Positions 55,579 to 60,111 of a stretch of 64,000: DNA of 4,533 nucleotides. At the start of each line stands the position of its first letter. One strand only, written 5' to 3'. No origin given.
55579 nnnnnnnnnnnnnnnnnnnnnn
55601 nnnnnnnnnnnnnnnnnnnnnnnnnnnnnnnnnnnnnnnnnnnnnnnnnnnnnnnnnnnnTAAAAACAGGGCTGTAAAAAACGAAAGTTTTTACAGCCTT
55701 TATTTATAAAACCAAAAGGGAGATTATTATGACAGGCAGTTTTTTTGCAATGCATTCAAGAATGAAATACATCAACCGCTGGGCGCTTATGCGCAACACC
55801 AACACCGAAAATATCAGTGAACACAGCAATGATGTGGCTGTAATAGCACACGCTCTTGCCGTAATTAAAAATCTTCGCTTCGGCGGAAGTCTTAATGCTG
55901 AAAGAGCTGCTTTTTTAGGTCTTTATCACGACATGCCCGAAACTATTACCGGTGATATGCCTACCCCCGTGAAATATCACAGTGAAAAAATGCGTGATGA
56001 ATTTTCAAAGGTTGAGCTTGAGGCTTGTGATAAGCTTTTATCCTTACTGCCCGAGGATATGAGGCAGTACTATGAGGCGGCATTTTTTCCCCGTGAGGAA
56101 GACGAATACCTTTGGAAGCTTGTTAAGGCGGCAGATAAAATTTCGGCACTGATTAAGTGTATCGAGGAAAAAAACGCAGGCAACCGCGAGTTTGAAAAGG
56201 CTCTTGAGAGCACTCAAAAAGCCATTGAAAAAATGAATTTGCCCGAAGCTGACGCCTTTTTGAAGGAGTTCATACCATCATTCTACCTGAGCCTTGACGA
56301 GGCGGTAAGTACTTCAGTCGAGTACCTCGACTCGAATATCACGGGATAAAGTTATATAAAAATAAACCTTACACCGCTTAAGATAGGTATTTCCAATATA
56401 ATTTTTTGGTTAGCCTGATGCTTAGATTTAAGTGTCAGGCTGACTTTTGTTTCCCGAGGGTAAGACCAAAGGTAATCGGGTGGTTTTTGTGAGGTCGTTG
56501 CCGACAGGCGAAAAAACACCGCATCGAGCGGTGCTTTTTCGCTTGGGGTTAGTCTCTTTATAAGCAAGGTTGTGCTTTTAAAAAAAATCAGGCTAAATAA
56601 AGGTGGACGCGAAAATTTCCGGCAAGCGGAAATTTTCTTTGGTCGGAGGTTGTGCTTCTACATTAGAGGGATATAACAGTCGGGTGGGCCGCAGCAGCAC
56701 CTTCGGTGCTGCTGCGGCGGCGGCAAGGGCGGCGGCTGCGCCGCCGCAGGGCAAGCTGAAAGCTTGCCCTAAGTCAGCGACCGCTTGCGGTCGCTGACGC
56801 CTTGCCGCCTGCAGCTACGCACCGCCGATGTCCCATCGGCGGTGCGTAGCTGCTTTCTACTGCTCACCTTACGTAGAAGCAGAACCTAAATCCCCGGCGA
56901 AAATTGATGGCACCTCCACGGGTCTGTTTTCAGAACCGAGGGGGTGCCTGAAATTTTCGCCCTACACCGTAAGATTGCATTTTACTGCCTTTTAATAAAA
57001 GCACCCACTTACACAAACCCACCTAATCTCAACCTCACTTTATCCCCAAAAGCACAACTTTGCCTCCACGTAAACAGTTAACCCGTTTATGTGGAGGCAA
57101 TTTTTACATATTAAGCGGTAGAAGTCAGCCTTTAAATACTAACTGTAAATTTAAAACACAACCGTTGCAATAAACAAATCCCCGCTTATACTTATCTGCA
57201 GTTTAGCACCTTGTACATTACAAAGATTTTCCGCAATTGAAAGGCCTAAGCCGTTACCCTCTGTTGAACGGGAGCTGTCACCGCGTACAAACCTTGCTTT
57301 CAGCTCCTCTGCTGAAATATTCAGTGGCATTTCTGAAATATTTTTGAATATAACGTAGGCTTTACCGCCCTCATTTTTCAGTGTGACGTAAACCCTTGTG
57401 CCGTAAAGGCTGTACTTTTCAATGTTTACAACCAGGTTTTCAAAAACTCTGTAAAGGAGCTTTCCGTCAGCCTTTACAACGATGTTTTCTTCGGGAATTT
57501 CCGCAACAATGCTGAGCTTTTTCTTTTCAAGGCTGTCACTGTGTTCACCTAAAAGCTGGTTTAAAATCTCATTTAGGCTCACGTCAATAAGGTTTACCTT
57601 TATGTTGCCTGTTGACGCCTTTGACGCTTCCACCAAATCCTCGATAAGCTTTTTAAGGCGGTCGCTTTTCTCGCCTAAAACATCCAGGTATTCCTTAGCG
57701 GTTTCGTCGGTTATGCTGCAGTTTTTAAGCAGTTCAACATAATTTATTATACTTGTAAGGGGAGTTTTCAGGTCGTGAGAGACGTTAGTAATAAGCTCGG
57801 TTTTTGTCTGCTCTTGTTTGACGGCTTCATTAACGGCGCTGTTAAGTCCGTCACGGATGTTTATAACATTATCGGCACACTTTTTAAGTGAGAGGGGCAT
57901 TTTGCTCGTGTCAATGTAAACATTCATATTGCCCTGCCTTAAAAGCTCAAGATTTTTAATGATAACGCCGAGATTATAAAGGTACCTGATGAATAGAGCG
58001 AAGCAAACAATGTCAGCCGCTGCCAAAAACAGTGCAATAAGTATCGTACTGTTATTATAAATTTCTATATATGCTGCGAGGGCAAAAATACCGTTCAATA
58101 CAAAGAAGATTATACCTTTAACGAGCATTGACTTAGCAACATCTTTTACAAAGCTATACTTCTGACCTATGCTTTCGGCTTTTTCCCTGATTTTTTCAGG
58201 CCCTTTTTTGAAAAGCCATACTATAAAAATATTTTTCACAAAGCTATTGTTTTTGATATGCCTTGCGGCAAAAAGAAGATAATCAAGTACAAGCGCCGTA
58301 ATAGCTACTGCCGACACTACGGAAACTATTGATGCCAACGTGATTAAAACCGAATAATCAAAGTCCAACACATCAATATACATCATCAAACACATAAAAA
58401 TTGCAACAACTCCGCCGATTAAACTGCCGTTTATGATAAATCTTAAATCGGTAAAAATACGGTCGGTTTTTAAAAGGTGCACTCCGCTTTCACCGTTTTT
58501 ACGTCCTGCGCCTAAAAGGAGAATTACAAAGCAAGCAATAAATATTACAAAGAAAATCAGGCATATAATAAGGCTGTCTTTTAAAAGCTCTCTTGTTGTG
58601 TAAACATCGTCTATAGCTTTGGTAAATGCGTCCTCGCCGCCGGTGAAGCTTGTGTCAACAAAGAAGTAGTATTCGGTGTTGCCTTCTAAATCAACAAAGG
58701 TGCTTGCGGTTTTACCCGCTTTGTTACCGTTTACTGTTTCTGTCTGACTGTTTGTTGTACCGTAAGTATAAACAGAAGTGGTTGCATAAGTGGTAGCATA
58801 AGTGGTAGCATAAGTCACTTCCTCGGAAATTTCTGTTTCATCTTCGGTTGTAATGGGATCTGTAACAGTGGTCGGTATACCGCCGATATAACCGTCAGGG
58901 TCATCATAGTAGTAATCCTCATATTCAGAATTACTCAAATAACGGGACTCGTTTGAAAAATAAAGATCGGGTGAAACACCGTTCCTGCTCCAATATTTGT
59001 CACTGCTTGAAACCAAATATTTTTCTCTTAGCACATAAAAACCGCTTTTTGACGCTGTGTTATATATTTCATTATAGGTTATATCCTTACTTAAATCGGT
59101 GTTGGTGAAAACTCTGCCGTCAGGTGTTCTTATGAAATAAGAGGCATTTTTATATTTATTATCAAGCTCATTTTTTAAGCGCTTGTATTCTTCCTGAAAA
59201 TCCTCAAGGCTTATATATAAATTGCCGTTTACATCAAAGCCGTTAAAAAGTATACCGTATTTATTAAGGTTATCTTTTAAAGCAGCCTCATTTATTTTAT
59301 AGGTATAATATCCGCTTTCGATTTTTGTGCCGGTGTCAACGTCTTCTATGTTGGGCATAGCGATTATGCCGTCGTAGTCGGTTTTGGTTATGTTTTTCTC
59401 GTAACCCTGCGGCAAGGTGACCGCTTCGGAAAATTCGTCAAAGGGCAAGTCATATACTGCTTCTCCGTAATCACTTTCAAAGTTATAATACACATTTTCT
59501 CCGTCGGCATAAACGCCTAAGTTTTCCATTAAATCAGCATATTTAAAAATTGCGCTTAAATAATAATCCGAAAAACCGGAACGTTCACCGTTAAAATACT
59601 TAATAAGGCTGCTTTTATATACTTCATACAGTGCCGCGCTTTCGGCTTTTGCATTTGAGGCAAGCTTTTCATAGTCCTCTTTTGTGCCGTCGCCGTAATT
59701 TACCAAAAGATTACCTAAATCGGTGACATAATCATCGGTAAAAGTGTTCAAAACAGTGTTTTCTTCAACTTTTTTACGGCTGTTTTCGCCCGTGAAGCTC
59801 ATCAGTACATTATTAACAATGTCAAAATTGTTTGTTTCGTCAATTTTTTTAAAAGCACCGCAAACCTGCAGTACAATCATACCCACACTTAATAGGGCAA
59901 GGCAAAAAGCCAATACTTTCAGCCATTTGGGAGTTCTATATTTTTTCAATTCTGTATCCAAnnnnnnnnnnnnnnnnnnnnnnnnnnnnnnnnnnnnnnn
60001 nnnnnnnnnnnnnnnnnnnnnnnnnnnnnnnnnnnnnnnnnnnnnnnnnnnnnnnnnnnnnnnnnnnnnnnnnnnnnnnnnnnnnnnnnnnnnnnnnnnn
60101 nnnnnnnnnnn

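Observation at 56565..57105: Ornate ~0.5-kb structured RNA candidate in an orphan intergenic region (top candidate for novelty)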

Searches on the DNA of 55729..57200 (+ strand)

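Call 4: search_rna_families(source=window, start=56300, end=57200, threshold=evalue, max_evalue=10, show_alignments=3)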
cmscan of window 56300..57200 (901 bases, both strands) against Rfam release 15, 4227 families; matches with E-value up to 10: 30.
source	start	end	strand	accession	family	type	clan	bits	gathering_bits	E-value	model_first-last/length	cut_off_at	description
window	56506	56600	-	RF02432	SpF25_sRNA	Gene; sRNA;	-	32.4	48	0.0033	1-102/102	no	Streptococcus sRNA SpF25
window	56772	56853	-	RF02826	Scr6925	Gene; sRNA;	-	27.5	50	0.023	1-131/131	no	Streptomyces RNA 6925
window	56397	56449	+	RF02838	Ref55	Gene; sRNA;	-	24.2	43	0.72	1-54/54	no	Enterococcus sRNA 55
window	56351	56448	+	RF01470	rli38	Gene; sRNA;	-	21.8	49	2.1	1-150/150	no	Listeria sRNA rli38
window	57063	57097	+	RF00668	mir-302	Gene; miRNA;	CL00096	21.3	55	0.27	1-68/68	no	mir-302 microRNA precursor family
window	56813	56851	+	RF03710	mir-1451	Gene; miRNA;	-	21.3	85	1.3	1-92/92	no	mir-1451 microRNA precursor family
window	56690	56716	-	RF03847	mir-1538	Gene; miRNA;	-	20.3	78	0.34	1-58/58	no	mir-1538 microRNA precursor family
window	56690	56716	+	RF03847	mir-1538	Gene; miRNA;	-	19.8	78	0.49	1-58/58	no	mir-1538 microRNA precursor family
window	56645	56747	+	RF02819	V_AS7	Gene; antisense;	-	19.6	90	0.26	1-169/169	no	Vibrio RNA AS7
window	56681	56719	+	RF01783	b55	Gene; sRNA;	-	19.5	70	1.3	1-61/61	no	Mycobacterium B11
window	56508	56591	-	RF00106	RNAI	Gene; antisense;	-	18.8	47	0.76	1-102/102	no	RNAI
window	56707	56816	+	RF03944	mir-935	Gene; miRNA;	-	18.8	73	8.8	1-91/91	no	mir-935 microRNA precursor family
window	56646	56885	-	RF01390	isrG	Gene; sRNA;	-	17.7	100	0.02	1-279/279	no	isrG Hfq binding RNA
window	56943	57001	+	RF02071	STnc280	Gene; sRNA;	-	17.7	80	3.1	1-83/83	no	Salmonella enterica sRNA STnc280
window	57056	57111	-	RF01490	rli51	Cis-reg;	-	17.5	48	4.4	1-121/121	no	Listeria snRNA rli51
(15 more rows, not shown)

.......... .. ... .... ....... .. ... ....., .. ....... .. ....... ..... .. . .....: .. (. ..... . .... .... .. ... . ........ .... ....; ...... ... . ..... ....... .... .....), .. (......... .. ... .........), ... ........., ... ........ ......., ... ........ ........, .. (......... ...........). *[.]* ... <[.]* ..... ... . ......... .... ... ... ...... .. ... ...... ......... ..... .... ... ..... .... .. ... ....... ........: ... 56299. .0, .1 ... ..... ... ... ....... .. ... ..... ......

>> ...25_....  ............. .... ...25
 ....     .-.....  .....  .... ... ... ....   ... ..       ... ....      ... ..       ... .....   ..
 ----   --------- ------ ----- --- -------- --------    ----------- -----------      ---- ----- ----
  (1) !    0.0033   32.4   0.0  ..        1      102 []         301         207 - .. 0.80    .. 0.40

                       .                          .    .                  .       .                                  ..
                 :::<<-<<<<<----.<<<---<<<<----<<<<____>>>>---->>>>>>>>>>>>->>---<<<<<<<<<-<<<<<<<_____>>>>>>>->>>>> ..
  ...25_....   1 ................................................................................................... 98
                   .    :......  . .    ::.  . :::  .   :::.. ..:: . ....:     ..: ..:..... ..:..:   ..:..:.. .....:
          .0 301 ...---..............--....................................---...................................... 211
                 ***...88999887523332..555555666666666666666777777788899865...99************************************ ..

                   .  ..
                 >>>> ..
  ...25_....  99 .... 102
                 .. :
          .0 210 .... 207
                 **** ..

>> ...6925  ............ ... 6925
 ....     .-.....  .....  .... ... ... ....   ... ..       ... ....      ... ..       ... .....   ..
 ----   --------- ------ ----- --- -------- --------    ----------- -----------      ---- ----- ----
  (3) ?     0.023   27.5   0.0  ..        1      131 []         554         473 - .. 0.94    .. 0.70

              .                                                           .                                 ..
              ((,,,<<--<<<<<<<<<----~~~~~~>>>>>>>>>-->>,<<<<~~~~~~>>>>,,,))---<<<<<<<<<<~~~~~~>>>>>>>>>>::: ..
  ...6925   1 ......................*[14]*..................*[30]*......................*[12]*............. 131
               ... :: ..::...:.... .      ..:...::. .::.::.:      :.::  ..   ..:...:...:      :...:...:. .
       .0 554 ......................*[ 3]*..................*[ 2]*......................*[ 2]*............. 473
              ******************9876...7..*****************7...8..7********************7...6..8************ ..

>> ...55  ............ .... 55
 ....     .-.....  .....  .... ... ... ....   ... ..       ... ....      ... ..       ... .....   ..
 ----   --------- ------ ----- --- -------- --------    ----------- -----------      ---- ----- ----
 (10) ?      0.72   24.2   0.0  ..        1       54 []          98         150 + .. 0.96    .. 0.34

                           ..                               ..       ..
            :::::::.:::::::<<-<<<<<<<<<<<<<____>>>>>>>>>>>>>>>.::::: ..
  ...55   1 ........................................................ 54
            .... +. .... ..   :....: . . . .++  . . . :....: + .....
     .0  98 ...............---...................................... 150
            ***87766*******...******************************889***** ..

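Call 11: search_dna_similar(query=window:56350-57150:+, collection=phages, mode=distant)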
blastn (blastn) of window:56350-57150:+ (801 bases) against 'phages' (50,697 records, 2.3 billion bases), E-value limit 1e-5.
No match.

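Call 12: search_dna_similar(query=window:56350-57150:+, collection=plasmids, mode=distant)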
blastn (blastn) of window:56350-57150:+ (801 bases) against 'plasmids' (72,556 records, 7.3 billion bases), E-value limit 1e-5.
No match.

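Call 52: search_rna_families(sources=[L008, L006, L003, L002], threshold=gathering)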
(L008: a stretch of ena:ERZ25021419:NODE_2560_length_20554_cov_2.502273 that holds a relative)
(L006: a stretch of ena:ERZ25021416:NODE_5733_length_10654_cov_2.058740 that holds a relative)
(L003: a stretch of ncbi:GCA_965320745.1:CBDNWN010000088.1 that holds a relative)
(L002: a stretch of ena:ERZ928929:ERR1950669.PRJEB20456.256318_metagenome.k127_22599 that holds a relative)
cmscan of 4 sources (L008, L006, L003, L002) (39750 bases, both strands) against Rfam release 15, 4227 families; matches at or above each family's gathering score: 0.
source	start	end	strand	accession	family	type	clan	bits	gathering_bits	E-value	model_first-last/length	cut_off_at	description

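Call 81: build_rna_model(alignment_id=A3)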
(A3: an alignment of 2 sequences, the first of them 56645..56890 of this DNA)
Model R1 built from alignment A3 (2 sequences, 247 columns); structure: RNAalifold consensus.
model positions 247; base pairs 95; branch points 5; effective number of sequences 0.46; information 0.589 bits per position. Calibrated on 0.2 Mb of random sequence (short: E-values are rough).
structure used (alignment columns):
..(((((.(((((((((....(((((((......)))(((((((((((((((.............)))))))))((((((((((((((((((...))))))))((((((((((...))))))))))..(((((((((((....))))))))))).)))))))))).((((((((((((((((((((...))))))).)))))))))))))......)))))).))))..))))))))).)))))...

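Call 82: search_with_rna_model(model_id=R1, sources=[window, L002, L003, L006, L008, L011, L004, L005, L013], max_evalue=10)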
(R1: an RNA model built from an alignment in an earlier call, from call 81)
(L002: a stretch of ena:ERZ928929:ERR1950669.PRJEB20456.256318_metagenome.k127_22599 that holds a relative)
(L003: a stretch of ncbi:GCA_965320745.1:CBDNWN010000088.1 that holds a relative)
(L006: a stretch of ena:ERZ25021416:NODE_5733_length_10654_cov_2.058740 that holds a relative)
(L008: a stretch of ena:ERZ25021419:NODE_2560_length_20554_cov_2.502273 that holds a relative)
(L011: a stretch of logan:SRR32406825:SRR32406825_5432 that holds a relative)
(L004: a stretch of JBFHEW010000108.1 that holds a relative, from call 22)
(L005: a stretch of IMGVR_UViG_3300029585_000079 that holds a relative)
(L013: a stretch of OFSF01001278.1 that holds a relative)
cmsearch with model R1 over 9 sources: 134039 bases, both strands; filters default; matches with E-value up to 10: 5.
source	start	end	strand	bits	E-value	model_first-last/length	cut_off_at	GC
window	56645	56890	+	290.4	1.4e-81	1-247/247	no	0.63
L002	2626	2866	+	284.4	7e-80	1-247/247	no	0.65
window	56644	56889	-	66.3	2.2e-17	1-247/247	no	0.63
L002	2625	2865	-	55.7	2.5e-14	1-247/247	no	0.66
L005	8712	8757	+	5.2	7.5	1-247/247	no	0.76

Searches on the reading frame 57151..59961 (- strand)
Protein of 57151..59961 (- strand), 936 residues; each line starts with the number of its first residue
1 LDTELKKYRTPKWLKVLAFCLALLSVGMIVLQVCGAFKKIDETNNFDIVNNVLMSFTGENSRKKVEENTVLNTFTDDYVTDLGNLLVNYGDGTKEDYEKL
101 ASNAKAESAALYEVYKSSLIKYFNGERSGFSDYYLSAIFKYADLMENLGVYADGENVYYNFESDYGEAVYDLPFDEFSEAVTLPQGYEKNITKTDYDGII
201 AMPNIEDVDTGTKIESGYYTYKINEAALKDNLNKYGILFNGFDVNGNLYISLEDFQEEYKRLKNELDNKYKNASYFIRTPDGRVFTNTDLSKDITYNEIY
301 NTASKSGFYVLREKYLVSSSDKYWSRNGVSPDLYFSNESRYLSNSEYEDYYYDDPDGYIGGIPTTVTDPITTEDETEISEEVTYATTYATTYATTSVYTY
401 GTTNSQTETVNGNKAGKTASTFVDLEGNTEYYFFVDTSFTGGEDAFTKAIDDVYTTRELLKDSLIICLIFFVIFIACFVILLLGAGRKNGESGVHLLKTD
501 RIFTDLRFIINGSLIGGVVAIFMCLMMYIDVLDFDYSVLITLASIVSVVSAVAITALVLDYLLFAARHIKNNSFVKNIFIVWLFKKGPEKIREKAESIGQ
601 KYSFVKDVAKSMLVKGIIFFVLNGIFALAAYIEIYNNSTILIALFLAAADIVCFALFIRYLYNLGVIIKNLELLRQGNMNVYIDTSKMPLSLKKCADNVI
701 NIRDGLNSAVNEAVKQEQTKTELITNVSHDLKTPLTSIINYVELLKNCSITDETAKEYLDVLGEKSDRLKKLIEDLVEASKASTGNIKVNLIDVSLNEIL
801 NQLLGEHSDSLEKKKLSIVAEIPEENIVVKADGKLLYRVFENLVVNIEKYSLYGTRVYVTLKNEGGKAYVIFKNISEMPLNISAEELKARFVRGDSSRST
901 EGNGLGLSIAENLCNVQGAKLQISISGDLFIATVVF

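Call 7: search_protein_families(library=pfam, proteins=[window:57151-59961:-], max_evalue=0.01)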
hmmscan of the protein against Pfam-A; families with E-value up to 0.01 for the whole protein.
window:57151-59961:- (936 aa): 3 families
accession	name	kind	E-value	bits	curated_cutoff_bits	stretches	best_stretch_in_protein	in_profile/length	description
PF00512.31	HisKA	-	3.3e-16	59.5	26.9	1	720-784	2-65/66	His Kinase A (phospho-acceptor) domain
PF02518.31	HATPase_c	-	9.3e-10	39.4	26.4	1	832-923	2-93/111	Histidine kinase-, DNA gyrase B-, and HSP90-like ATPase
PF12153.13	CAP18_C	-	0.0051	17.1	20.5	0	583-601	3-21/28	LPS binding domain of CAP18 (C terminal)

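Call 22: find_related_loci(query=window:57151-59961:-, collection=genome_contigs, flank=5000)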
Query window:57151-59961:- (936 aa) in genome_contigs; peptide patterns used: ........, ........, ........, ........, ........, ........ (x = any residue, [..] = any of these).
70 stretches matched a pattern; 1 encode a relative of the query (tblastn E <= 1e-3); 1 distinct loci.
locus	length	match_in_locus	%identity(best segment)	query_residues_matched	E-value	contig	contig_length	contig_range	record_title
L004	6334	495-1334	24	639-921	2e-15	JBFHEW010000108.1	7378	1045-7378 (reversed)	MAG: Bacteroidia bacterium isolate Mix_sand07.2021.05.G.11 k141_2342729_length_7378_cov_6.9825, whole genome shotgun seq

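Call 23: find_homologous_proteins(query=window:57151-59961:-, max_evalue=1e-50)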
Query window:57151-59961:- (936 aa): 1 proteins with E <= 1e-50 among 8000 candidates.
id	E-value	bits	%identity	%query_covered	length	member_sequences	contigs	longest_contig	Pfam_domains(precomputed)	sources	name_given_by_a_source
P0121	0.0e+0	1963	95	100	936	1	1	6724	PF02518.32,PF00512.32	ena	-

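Call 43: find_encoding_contigs(protein=window:57151-59961:-, flank=4000, max_places=10)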
Protein window:57151-59961:- (936 aa): 1 contig read that carries it; 1 place shown.
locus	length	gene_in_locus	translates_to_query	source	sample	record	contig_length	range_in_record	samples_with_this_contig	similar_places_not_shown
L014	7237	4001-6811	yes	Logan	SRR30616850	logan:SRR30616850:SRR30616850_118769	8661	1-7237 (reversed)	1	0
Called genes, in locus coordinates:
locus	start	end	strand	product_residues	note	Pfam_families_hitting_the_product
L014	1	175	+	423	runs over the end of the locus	PF09997:DUF2238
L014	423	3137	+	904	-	PF00690:Cation_ATPase_N, PF00122:E1-E2_ATPase, PF00702:Hydrolase, PF13246:Cation_ATPase, PF00689:Cation_ATPase_C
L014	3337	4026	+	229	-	PF00072:Response_reg, PF00486:Trans_reg_C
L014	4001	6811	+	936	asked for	-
